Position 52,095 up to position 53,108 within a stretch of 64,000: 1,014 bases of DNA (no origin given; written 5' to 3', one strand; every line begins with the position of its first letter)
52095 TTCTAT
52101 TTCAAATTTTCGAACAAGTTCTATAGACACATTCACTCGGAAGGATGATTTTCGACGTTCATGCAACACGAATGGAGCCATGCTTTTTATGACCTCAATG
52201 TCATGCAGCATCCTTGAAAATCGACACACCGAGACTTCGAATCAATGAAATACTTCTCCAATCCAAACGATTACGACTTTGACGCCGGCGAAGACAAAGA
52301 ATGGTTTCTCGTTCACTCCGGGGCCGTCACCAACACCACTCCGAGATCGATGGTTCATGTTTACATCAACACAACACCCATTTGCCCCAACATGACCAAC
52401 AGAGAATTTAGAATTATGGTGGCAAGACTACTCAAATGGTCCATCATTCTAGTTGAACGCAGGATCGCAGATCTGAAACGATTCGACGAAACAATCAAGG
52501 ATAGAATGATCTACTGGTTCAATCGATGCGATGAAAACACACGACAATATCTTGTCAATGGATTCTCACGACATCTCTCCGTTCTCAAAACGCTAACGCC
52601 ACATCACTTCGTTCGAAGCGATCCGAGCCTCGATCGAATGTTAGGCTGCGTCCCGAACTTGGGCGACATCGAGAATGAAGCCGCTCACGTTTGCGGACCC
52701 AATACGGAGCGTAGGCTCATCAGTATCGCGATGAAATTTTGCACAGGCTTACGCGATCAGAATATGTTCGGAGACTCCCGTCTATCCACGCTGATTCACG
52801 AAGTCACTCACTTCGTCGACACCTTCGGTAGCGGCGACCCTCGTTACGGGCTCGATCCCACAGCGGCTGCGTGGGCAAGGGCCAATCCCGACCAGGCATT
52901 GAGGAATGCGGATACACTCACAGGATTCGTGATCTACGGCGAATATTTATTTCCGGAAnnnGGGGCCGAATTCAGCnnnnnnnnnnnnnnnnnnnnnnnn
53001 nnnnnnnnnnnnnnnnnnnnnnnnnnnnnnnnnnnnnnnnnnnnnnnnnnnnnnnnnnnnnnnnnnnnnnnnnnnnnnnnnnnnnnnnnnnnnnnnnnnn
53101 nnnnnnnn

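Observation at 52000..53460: Low-GC island encoding a signal-less aspzincin metalloprotease and a small secreted partner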

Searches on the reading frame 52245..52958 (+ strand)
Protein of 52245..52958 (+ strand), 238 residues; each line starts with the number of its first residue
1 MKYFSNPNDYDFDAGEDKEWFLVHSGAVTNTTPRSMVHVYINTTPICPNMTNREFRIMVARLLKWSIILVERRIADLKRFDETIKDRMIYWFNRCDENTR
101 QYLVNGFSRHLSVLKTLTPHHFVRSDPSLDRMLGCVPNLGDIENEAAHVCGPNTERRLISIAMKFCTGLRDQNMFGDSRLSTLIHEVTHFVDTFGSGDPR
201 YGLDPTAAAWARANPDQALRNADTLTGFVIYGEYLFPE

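Call 3: search_protein_families(library=pfam, proteins=[window:52245-52958:+], max_evalue=10)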
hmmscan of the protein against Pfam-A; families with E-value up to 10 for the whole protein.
window:52245-52958:+ (238 aa): 2 families
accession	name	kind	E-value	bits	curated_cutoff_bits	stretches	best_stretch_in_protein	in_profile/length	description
PF14521.12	Aspzincin_M35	-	8.6e-10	39.6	30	1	89-228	13-140/142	Lysine-specific metallo-endopeptidase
PF06628.17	Catalase-rel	-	0.22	12.2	30.1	1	73-98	30-56/65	Catalase-related immune-responsive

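Call 4: search_protein_families(library=ncbifam, proteins=[window:52245-52958:+], max_evalue=10)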
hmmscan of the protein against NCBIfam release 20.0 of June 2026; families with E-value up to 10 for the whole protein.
window:52245-52958:+ (238 aa): 0 families

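Call 5: search_solved_structures(query=window:52245-52958:+, max_evalue=10, show_alignments=3)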
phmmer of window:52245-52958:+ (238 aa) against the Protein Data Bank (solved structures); distinct sequences matched with E-value up to 10: 7.
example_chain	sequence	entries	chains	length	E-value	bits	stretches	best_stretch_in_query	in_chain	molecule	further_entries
1g12_A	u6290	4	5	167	0.00066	22.4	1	176-224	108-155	PEPTIDYL-LYS METALLOENDOPEPTIDASE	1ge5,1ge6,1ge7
2x3a_A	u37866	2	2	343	0.0092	18.6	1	176-225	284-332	TOXIC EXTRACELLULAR ENDOPEPTIDASE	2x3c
2x3b_A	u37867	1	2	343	0.024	17.2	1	176-225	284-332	TOXIC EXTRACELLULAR ENDOPEPTIDASE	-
1mk3_A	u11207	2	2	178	0.63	12.6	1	37-77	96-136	Apoptosis regulator Bcl-W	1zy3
4k5a_A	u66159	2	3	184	0.67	12.5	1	37-77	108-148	Bcl-2-like protein 2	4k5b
6eu8_A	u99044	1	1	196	1.2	11.7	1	76-130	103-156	Putative heme binding protein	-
1q2h_A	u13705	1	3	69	1.5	11.4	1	150-196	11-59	adaptor protein with pleckstrin homology and src homology 2 domains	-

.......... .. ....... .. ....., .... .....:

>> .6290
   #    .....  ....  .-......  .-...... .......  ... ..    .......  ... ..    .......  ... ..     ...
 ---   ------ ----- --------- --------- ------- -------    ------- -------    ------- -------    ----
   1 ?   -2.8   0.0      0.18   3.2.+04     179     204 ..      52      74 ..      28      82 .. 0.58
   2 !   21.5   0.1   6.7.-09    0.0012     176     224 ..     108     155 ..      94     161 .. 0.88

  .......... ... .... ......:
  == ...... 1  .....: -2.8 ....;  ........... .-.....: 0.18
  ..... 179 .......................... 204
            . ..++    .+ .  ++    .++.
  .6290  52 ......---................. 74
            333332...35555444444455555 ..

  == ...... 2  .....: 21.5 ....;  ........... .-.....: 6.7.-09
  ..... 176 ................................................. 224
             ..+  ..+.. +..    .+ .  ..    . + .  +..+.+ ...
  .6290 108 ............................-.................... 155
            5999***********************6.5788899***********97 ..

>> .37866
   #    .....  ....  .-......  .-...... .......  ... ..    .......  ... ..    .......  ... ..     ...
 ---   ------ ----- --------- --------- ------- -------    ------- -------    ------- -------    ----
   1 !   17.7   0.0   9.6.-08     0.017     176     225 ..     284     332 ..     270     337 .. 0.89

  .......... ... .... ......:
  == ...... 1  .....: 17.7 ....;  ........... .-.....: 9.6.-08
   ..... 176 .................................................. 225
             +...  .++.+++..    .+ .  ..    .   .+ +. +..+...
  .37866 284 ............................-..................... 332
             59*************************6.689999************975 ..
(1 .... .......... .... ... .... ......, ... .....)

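Call 7: find_homologous_proteins(query=window:52245-52958:+)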
Query window:52245-52958:+ (238 aa): 175 proteins with E <= 0.001 among 269 candidates; the best 120 are listed.
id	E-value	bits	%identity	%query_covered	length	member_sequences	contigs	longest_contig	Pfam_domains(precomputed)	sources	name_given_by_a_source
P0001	3.4e-143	493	88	100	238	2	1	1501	PF14521.13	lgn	-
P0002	9.3e-143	492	88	100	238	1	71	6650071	PF14521.13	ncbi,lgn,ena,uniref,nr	ncbi:M35 family metallo-endopeptidase [Burkholderia cenocepacia]|uniref:Peptidase M35 n=3 Tax=Burkho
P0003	1.7e-142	491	88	100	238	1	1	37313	PF14521.13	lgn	-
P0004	1.8e-142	491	88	100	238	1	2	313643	PF14521.13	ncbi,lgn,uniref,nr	ncbi:M35 family metallo-endopeptidase [Burkholderia cenocepacia]|uniref:M35 family metallo-endopepti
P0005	1.8e-142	491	87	100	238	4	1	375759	PF14521.13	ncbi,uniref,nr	ncbi:M35 family metallo-endopeptidase [Burkholderia cenocepacia]|uniref:M35 family metallo-endopepti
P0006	2.3e-142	491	88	100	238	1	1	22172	PF14521.13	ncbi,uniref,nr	ncbi:M35 family metallo-endopeptidase [Burkholderia cenocepacia]|uniref:M35 family metallo-endopepti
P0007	2.3e-142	490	88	100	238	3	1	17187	PF14521.13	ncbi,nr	ncbi:M35 family metallo-endopeptidase [Burkholderia cenocepacia]|nr:M35 family metallo-endopeptidase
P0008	2.4e-142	490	88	100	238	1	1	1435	PF14521.13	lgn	-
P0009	2.5e-142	490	88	100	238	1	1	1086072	PF14521.13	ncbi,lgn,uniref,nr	ncbi:peptidase M35 [Burkholderia cenocepacia]|uniref:M35 family metallo-endopeptidase n=2 Tax=Burkho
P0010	3.2e-142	490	87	100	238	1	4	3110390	PF14521.13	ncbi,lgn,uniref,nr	ncbi:M35 family metallo-endopeptidase [Burkholderia cenocepacia]|uniref:M35 family metallo-endopepti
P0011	3.3e-142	490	88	100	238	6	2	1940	PF14521.13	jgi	jgi:hypothetical protein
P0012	3.3e-142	490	88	100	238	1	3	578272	PF14521.13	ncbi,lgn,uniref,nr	ncbi:peptidase M35 [Burkholderia cenocepacia]|uniref:M35 family metallo-endopeptidase n=1 Tax=Burkho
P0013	3.5e-142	490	87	100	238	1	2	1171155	PF14521.13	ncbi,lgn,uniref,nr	ncbi:M35 family metallo-endopeptidase [Burkholderia cenocepacia]|uniref:M35 family metallo-endopepti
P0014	4.7e-142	490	87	100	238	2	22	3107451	PF14521.13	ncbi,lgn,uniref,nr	ncbi:M35 family metallo-endopeptidase [Burkholderia cenocepacia]|uniref:M35 family metallo-endopepti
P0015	6.3e-142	489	87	100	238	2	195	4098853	PF14521.13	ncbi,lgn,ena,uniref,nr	ncbi:M35 family metallo-endopeptidase [Burkholderia cenocepacia]|uniref:Metallo peptidase, family M3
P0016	8.7e-142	489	87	100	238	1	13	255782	PF14521.13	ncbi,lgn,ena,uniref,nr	ncbi:M35 family metallo-endopeptidase [Burkholderia sp. IO2]|uniref:M35 family metallo-endopeptidase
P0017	5.8e-141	486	87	100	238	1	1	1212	PF14521.13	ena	-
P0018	8.3e-141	485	87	100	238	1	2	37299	PF14521.13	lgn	-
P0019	8.5e-141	485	88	100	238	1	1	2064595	PF14521.13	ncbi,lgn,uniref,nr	ncbi:peptidase M35 [Burkholderia cenocepacia]|uniref:M35 family metallo-endopeptidase n=1 Tax=Burkho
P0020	5.4e-140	483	86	100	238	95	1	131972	PF14521.13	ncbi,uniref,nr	ncbi:M35 family metallo-endopeptidase [Burkholderia cenocepacia]|uniref:M35 family metallo-endopepti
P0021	6.7e-139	479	86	100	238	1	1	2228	PF14521.13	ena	-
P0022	7.5e-139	479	85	100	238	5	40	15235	PF14521.13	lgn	-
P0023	1.3e-138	478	85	100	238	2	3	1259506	PF14521.13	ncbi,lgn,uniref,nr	ncbi:M35 family metallo-endopeptidase [Burkholderia orbicola]|uniref:M35 family metallo-endopeptidas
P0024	1.8e-138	478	86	100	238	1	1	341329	PF14521.13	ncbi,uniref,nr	ncbi:peptidase M35 [Burkholderia cenocepacia]|uniref:M35 family metallo-endopeptidase n=1 Tax=Burkho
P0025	7.8e-138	476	85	100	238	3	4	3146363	PF14521.13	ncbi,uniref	ncbi:M35 family metallo-endopeptidase [Burkholderia contaminans]|uniref:M35 family metallo-endopepti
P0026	2.0e-137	474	85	100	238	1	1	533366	PF14521.13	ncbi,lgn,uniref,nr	ncbi:M35 family metallo-endopeptidase [Burkholderia lata]|uniref:Peptidase M35 n=1 Tax=Burkholderia 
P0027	2.3e-137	474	84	100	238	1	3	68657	PF14521.13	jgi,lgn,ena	-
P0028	4.5e-137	473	84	100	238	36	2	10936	PF14521.13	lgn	-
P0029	6.1e-137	473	84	100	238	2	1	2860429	PF14521.13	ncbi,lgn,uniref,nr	ncbi:M35 family metallo-endopeptidase [Burkholderia sp. AU15512]|uniref:M35 family metallo-endopepti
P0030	1.1e-136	472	84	100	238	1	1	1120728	PF14521.13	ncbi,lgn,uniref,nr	ncbi:peptidase M35 [Burkholderia sp. AU31624]|uniref:M35 family metallo-endopeptidase n=1 Tax=Burkho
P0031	5.3e-135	466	84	100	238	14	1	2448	PF14521.13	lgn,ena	-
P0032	3.8e-130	450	81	100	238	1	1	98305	PF14521.13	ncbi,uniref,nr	ncbi:M35 family metallo-endopeptidase [Burkholderia ubonensis]|uniref:M35 family metallo-endopeptida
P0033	2.2e-125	435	79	100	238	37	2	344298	PF14521.13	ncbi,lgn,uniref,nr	ncbi:M35 family metallo-endopeptidase [Burkholderia ubonensis]|uniref:M35 family metallo-endopeptida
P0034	2.8e-124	431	77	99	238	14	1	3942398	PF14521.13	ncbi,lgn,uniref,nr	ncbi:M35 family metallo-endopeptidase [Burkholderia anthina]|uniref:M35 family metallo-endopeptidase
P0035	2.9e-124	431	90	85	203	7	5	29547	PF14521.13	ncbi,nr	ncbi:M35 family metallo-endopeptidase [Burkholderia cenocepacia]|nr:M35 family metallo-endopeptidase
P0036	1.6e-122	426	75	100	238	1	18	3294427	PF14521.13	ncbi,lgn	ncbi:M35 family metallo-endopeptidase [Burkholderia stagnalis]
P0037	8.5e-122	423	75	100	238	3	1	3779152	PF14521.13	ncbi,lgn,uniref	ncbi:M35 family metallo-endopeptidase [Burkholderia pyrrocinia]|uniref:M35 family metallo-endopeptid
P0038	1.5e-119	416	74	100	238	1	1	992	PF14521.13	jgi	-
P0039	7.7e-116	404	73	99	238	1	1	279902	PF14521.13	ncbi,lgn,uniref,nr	ncbi:M35 family metallo-endopeptidase [Paraburkholderia sp. J7]|uniref:M35 family metallo-endopeptid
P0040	1.9e-115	402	72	100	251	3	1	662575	PF14521.13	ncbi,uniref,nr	ncbi:M35 family metallo-endopeptidase [Paraburkholderia bannensis]|uniref:M35 family metallo-endopep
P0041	3.4e-115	402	73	99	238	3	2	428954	PF14521.13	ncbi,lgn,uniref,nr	ncbi:M35 family metallo-endopeptidase [Paraburkholderia sacchari]|uniref:Peptidase M35 n=1 Tax=Parab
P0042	1.9e-114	399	72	99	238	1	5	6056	PF14521.13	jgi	jgi:peptidyl-Lys metalloendopeptidase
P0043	4.6e-114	398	72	99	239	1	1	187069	PF14521.13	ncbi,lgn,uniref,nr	ncbi:M35 family metallo-endopeptidase [Burkholderia sp. WSM2232]|uniref:M35 family metallo-endopepti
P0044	1.8e-113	396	89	79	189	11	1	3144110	PF14521.13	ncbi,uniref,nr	ncbi:M35 family metallo-endopeptidase [Burkholderia cenocepacia]|uniref:M35 family metallo-endopepti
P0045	6.8e-113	394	71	99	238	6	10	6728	PF14521.13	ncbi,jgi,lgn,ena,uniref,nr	ncbi:hypothetical protein R69927_07756 [Paraburkholderia domus]|jgi:peptidyl-Lys metalloendopeptidas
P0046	1.1e-111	390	74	95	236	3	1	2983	PF14521.13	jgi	-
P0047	4.4e-111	388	71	99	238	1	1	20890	PF14521.13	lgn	-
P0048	4.3e-109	382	70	97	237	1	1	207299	PF14521.13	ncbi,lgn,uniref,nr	ncbi:Peptidase M35 [Paraburkholderia tropica]|uniref:M35 family metallo-endopeptidase n=1 Tax=Parabu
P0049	1.3e-108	380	69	99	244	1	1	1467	PF14521.13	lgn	-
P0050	2.2e-108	379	71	97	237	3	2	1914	PF14521.13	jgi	jgi:peptidyl-Lys metalloendopeptidase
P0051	4.1e-105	369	69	95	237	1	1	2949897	PF14521.13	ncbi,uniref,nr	ncbi:M35 family metallo-endopeptidase [Paraburkholderia sp. FT54]|uniref:M35 family metallo-endopept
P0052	4.1e-96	339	65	95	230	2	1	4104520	PF14521.13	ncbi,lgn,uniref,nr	ncbi:M35 family metallo-endopeptidase [Paraburkholderia phenoliruptrix]|uniref:M35 family metallo-en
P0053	7.2e-94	332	70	85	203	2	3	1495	PF14521.13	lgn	-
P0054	2.9e-92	326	60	99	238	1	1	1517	PF14521.13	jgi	jgi:peptidyl-Lys metalloendopeptidase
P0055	9.2e-91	322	60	99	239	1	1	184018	PF14521.13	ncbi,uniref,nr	ncbi:M35 family metallo-endopeptidase [Paraburkholderia tagetis]|uniref:M35 family metallo-endopepti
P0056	3.9e-90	320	59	99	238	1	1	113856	PF14521.13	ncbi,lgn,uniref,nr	ncbi:M35 family metallo-endopeptidase [Burkholderia sp. Ac-20353]|uniref:M35 family metallo-endopept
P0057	4.1e-87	310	58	98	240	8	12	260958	PF14521.13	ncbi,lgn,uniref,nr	ncbi:M35 family metallo-endopeptidase [Burkholderia stagnalis]|uniref:Peptidase M35 n=1 Tax=Burkhold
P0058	4.2e-87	310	58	99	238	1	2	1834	PF14521.13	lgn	-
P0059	7.6e-87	309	58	99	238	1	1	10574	PF14521.13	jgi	jgi:hypothetical protein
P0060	9.7e-86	305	57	97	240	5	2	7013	PF14521.13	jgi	-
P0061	3.8e-85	303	58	99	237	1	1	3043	PF14521.13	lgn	-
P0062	6.6e-83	296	68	79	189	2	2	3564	PF14521.13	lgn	-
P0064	1.6e-72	262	54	92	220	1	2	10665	PF14521.13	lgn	-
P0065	6.0e-72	260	76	63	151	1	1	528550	PF14521.13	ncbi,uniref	ncbi:M35 family metallo-endopeptidase [Paraburkholderia phymatum]|uniref:M35 family metallo-endopept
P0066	7.5e-69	250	53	91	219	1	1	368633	PF14521.13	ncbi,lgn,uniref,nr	ncbi:peptidase M35 [Caballeronia fortuita]|uniref:Peptidase M35 n=1 Tax=Caballeronia fortuita TaxID=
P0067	1.8e-67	245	51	98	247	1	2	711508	PF14521.13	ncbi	-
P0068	2.9e-67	245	52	92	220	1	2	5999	PF14521.13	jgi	jgi:peptidyl-Lys metalloendopeptidase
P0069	6.0e-67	244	50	98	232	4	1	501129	PF14521.13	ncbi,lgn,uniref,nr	ncbi:M35 family metallo-endopeptidase [Paraburkholderia bannensis]|uniref:M35 family metallo-endopep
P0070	7.0e-67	243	53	92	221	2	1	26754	PF14521.13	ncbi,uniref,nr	ncbi:M35 family metallo-endopeptidase [Caballeronia sp. GAFFF1]|uniref:M35 family metallo-endopeptid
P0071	3.2e-66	241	49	98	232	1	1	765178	PF14521.13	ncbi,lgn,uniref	ncbi:Lysine-specific metallo-endopeptidase domain-containing protein [Paraburkholderia sacchari]|uni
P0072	4.7e-66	241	51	92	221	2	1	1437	PF14521.13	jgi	jgi:peptidyl-Lys metalloendopeptidase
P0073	1.3e-65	239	51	91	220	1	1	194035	PF14521.13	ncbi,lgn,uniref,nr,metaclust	ncbi:peptidase M35 [Caballeronia catudaia]|uniref:Peptidase M35 n=1 Tax=Caballeronia catudaia TaxID=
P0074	4.9e-65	237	50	92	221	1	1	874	PF14521.13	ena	-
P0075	5.7e-65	237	50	98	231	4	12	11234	PF14521.13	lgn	-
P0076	2.1e-64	235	49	98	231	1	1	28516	PF14521.13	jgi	jgi:hypothetical protein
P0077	3.1e-63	231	48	98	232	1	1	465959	PF14521.13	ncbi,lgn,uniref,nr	ncbi:M35 family metallo-endopeptidase [Paraburkholderia sp. J94]|uniref:M35 family metallo-endopepti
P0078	1.4e-61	226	49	95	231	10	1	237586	PF14521.13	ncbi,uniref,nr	ncbi:hypothetical protein F6X40_06975 [Paraburkholderia sp. UCT31]|uniref:M35 family metallo-endopep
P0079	4.2e-61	224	48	98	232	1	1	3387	PF14521.13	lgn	-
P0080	1.7e-60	222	49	95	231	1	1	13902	PF14521.13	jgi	jgi:peptidyl-Lys metalloendopeptidase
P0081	8.4e-60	220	47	98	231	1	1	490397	PF14521.13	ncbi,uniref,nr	ncbi:hypothetical protein LJ655_11755 [Paraburkholderia sp. MMS20-SJTN17]|uniref:Lysine-specific met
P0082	1.2e-58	216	46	97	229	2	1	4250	PF14521.13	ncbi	-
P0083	3.6e-57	212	48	93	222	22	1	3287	PF14521.13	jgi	-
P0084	7.0e-57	211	45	97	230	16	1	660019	PF14521.13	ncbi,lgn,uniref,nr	ncbi:M35 family metallo-endopeptidase [Paraburkholderia atlantica]|uniref:M35 family metallo-endopep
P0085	6.6e-56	207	47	98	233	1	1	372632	PF14521.13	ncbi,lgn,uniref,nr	ncbi:M35 family metallo-endopeptidase [Burkholderia ubonensis]|uniref:M35 family metallo-endopeptida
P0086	8.0e-56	207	50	93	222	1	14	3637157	PF14521.13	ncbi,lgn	ncbi:M35 family metallo-endopeptidase [Burkholderia stagnalis]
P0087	1.4e-55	206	49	93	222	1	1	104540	PF14521.13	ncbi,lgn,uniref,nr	ncbi:M35 family metallo-endopeptidase [Burkholderia ubonensis]|uniref:M35 family metallo-endopeptida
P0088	2.0e-55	206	49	93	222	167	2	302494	PF14521.13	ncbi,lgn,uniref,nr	ncbi:M35 family metallo-endopeptidase [Burkholderia cepacia]|uniref:M35 family metallo-endopeptidase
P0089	3.3e-55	205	44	97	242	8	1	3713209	PF14521.13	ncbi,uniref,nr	ncbi:M35 family metallo-endopeptidase [Burkholderia pyrrocinia]|uniref:M35 family metallo-endopeptid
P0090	1.1e-54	203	45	97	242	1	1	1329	PF14521.13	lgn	-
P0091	1.6e-54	203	48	93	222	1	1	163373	PF14521.13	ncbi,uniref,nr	ncbi:M35 family metallo-endopeptidase [Burkholderia sp. IMCC1007]|uniref:M35 family metallo-endopept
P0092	2.2e-54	202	45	97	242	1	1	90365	PF14521.13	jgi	jgi:hypothetical protein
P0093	5.1e-53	198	47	95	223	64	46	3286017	PF14521.13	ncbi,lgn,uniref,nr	ncbi:TPA: hypothetical protein QDB24_003987 [Burkholderia vietnamiensis]|uniref:Lysine-specific meta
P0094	8.1e-53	197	45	94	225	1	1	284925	PF14521.13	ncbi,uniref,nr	ncbi:conserved hypothetical protein [Paraburkholderia piptadeniae]|uniref:Lysine-specific metallo-en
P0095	1.3e-52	197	47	93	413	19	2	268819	PF14521.13,PF05488.19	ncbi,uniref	ncbi:M35 family metallo-endopeptidase [Burkholderia stagnalis]|uniref:M35 family metallo-endopeptida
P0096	2.3e-52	196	47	96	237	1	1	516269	PF14521.13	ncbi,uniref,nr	ncbi:M35 family metallo-endopeptidase [Paraburkholderia antibiotica]|uniref:Lysine-specific metallo-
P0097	2.6e-52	196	43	97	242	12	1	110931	PF14521.13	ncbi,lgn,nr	ncbi:hypothetical protein DF133_26705 [Burkholderia cenocepacia]|nr:hypothetical protein DF133_26705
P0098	4.3e-52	195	48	93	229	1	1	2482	PF14521.13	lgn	-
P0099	5.3e-52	195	48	93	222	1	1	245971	PF14521.13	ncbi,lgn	ncbi:M35 family metallo-endopeptidase [Burkholderia stagnalis]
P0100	5.6e-52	195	44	97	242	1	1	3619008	PF14521.13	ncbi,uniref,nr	ncbi:hypothetical protein CUJ89_17550 [Burkholderia pyrrocinia]|uniref:Lysine-specific metallo-endop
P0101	6.5e-52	194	47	92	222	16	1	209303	PF14521.13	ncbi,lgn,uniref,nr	ncbi:M35 family metallo-endopeptidase [Burkholderia ubonensis]|uniref:M35 family metallo-endopeptida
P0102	1.9e-51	193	42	91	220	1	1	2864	PF14521.13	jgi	jgi:hypothetical protein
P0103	1.7e-48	183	42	94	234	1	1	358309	PF14521.13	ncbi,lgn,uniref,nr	ncbi:M35 family metallo-endopeptidase [Paraburkholderia susongensis]|uniref:Lysine-specific metallo-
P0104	6.7e-47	178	45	93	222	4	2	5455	PF14521.13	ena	-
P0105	6.8e-46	175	44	93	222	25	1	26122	PF14521.13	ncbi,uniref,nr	ncbi:M35 family metallo-endopeptidase [Burkholderia diffusa]|uniref:M35 family metallo-endopeptidase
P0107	4.5e-43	165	44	86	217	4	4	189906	PF14521.13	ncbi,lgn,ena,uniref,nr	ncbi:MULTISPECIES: M35 family metallo-endopeptidase [Burkholderia]|uniref:Lysine-specific metallo-en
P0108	2.2e-37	147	44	81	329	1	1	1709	PF14521.13,PF05488.19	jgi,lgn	jgi:uncharacterized Zn-binding protein involved in type VI secretion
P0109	3.3e-37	146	41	79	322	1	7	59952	PF14521.13,PF05488.19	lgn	-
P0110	1.8e-36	144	41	79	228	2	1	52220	PF14521.13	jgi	-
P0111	8.2e-36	142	43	80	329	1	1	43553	PF14521.13,PF05488.19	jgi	jgi:uncharacterized Zn-binding protein involved in type VI secretion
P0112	1.9e-35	140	45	80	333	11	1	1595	PF14521.13,PF05488.19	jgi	jgi:uncharacterized Zn-binding protein involved in type VI secretion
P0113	7.2e-35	139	43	81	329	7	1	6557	PF14521.13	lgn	-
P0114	8.5e-35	138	44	80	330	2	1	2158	PF14521.13,PF05488.19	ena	-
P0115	2.9e-34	137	41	81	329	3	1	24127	PF14521.13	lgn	-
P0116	7.7e-34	135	41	80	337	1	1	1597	PF14521.13,PF05488.19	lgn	-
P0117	9.6e-34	135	41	83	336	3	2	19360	PF14521.13,PF05488.19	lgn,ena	-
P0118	2.7e-33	133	42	81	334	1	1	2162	PF14521.13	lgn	-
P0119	3.0e-33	133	43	80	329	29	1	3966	PF14521.13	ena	-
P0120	1.5e-32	131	40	79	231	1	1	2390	PF14521.13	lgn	-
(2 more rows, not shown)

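Call 10: find_encoding_contigs(protein=window:52245-52958:+, flank=10000, max_places=4)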
Protein window:52245-52958:+ (238 aa): 1 contig read that carries it; 1 place shown.
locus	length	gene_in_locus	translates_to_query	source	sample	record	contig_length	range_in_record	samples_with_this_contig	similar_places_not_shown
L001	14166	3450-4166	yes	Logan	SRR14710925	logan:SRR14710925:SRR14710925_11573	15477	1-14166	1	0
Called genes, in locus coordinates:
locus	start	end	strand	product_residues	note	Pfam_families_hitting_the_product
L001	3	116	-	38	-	?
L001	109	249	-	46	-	-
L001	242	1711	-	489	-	PF25971:CzcB_N, PF25917:BSH_RND (weak), PF25919:BSH_CusB, PF25973:BSH_CzcB, PF25893:HH_CzcB, PF25954:Beta-barrel_RND_2, PF25975:CzcB_C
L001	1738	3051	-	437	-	PF02321:OEP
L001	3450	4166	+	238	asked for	PF14521:Aspzincin_M35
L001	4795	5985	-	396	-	PF01636:APH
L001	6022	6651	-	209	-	PF04973:NMN_transporter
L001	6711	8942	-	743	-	PF07715:Plug, PF00593:TonB_dep_Rec_b-barrel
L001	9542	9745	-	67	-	PF11174:DUF2970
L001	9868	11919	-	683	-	PF01243:PNPOx_N, PF00175:NAD_binding_1, PF00111:Fer2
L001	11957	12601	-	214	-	PF02798:GST_N, PF13417:GST_N_3, PF13409:GST_N_2, PF13410:GST_C_2, PF00043:GST_C, PF14497:GST_C_3 (weak)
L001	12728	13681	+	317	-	PF00126:HTH_1, PF03466:LysR_substrate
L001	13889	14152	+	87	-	PF07938:Fungal_lectin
